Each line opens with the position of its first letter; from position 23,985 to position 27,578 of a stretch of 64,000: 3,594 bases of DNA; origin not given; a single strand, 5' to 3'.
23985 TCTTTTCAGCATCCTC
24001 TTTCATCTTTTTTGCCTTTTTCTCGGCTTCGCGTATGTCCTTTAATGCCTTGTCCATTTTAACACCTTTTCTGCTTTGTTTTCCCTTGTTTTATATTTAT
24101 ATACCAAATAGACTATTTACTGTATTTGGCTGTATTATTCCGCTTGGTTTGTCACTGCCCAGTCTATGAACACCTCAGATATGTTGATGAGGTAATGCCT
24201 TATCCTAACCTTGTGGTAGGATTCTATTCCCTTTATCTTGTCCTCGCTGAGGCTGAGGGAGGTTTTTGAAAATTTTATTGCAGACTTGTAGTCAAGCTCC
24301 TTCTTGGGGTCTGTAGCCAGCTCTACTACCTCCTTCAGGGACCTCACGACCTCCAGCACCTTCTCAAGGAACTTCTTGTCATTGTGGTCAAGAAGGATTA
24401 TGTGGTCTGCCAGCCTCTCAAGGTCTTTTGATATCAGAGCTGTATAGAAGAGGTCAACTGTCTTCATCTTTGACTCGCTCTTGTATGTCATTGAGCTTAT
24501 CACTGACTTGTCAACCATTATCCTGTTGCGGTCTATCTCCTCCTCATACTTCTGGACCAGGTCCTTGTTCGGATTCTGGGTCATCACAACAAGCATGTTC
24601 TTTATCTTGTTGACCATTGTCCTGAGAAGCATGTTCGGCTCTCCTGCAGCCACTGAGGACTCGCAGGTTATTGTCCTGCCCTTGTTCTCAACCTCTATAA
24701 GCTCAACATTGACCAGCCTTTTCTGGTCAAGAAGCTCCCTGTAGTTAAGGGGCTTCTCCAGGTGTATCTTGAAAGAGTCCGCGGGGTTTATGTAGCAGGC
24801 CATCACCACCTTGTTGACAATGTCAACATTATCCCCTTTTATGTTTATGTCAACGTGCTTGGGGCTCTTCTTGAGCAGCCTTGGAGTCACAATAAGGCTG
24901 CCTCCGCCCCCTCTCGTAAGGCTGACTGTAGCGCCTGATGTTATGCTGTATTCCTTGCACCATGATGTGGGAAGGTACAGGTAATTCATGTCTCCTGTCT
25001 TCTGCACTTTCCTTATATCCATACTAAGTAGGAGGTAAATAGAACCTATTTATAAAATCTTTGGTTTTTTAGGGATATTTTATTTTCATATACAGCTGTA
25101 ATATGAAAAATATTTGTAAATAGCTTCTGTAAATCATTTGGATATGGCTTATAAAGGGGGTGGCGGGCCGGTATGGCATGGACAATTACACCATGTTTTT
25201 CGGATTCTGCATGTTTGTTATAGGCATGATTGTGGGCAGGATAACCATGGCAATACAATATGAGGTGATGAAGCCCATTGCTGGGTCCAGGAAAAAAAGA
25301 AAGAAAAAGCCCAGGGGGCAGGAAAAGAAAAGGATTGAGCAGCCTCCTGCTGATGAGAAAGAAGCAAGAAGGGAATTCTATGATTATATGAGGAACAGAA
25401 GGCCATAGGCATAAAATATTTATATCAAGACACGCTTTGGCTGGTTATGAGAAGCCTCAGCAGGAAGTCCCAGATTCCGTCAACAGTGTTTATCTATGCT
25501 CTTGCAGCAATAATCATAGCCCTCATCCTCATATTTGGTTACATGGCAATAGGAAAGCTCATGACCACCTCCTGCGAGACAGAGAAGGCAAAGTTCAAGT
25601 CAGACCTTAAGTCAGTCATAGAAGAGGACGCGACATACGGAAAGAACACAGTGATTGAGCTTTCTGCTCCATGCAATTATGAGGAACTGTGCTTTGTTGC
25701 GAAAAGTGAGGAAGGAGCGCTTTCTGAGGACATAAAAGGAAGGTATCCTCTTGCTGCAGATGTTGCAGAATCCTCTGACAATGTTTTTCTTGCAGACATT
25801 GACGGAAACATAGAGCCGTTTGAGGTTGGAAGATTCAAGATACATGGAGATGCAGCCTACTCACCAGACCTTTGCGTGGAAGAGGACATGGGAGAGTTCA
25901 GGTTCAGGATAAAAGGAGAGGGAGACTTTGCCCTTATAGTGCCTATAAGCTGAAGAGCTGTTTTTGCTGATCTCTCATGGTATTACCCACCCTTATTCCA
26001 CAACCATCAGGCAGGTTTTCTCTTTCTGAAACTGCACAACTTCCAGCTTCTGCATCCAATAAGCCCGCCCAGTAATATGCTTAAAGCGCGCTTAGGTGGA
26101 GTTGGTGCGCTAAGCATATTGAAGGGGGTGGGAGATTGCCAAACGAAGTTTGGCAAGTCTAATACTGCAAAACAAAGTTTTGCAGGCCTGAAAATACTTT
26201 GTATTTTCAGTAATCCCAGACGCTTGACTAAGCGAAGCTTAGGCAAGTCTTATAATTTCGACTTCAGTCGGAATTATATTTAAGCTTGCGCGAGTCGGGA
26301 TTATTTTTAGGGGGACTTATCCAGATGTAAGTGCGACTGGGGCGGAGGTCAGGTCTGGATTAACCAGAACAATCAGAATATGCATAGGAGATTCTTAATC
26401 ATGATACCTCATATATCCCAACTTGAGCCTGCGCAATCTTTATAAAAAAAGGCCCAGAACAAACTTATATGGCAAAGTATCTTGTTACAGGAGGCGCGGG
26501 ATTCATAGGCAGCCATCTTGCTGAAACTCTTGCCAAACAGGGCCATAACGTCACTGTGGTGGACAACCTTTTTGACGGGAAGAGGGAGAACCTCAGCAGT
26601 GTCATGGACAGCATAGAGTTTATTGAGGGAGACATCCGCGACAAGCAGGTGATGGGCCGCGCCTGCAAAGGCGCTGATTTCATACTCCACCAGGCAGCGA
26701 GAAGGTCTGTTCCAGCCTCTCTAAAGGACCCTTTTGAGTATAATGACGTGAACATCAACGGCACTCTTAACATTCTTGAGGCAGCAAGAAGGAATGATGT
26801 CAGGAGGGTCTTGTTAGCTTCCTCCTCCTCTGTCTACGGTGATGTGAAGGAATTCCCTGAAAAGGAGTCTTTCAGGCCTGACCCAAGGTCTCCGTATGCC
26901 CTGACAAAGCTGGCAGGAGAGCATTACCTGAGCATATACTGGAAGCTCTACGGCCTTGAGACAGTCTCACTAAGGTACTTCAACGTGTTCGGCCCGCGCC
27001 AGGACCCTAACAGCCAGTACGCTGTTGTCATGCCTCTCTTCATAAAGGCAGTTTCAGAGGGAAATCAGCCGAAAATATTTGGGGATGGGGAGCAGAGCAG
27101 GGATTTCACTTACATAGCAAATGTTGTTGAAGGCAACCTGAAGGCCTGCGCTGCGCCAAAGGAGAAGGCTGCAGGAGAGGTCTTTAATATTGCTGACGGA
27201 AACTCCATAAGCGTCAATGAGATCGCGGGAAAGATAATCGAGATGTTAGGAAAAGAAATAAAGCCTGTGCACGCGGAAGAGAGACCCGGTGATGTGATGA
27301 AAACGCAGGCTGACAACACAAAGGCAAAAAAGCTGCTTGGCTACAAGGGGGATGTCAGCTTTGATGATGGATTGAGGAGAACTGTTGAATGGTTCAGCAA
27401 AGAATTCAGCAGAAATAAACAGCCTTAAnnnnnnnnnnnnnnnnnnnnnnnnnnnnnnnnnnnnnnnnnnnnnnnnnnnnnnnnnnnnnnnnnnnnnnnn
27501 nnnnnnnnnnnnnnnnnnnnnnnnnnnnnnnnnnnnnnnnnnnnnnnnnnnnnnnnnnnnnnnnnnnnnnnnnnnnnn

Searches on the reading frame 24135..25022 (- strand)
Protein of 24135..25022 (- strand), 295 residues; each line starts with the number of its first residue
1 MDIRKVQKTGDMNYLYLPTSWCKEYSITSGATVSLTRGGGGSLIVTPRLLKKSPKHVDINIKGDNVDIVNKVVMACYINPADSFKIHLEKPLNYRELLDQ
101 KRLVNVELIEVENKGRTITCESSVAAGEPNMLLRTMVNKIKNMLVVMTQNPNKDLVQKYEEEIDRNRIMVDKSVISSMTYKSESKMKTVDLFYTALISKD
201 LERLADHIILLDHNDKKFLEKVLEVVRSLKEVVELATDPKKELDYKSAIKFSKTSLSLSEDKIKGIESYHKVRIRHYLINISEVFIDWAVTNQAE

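Call 36: search_protein_families(library=pfam, proteins=[window:24135-25022:-], max_evalue=0.001)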
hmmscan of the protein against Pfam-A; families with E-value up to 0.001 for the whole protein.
window:24135-25022:- (295 aa): 1 family
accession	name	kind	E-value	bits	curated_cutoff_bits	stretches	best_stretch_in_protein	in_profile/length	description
PF01895.24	PhoU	-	0.00041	21.1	23.5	1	135-208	10-82/89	PhoU domain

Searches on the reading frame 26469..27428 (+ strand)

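Call 36: search_protein_families(library=pfam, proteins=[window:26469-27428:+], max_evalue=0.001)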
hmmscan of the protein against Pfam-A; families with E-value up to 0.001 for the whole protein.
window:26469-27428:+ (319 aa): 10 families
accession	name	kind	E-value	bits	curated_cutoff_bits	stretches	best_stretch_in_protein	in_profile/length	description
PF01370.27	Epimerase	-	5.9e-69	232.5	20.9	1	5-242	2-240/240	NAD dependent epimerase/dehydratase family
PF16363.11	GDP_Man_Dehyd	-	3.4e-64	217.9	27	1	5-305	1-332/332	GDP-mannose 4,6 dehydratase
PF01073.25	3Beta_HSD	-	2.6e-31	109.1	22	1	5-263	1-271/280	3-beta hydroxysteroid dehydrogenase/isomerase family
PF02719.21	Polysacc_synt_2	-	4.2e-20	72.6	20.2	1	5-265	2-252/293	Polysaccharide biosynthesis protein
PF04321.23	RmlD_sub_bind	-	2.9e-15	56.6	27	1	4-280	3-254/287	RmlD substrate binding domain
PF13460.12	NAD_binding_10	-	1.3e-12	48.4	27.2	1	8-153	1-130/184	NAD(P)H-binding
PF07993.18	NAD_binding_4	-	6.7e-11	42.3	20.1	1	6-215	1-250/258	Male sterility protein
PF05368.20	NmrA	-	1.1e-07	32.2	27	1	5-134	6-123/298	NmrA-like family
PF00106.31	adh_short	-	1.3e-06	28.5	26.6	1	5-69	4-71/195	short chain dehydrogenase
PF08659.16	KR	-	0.00012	22.5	22.6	0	2-31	1-30/180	KR domain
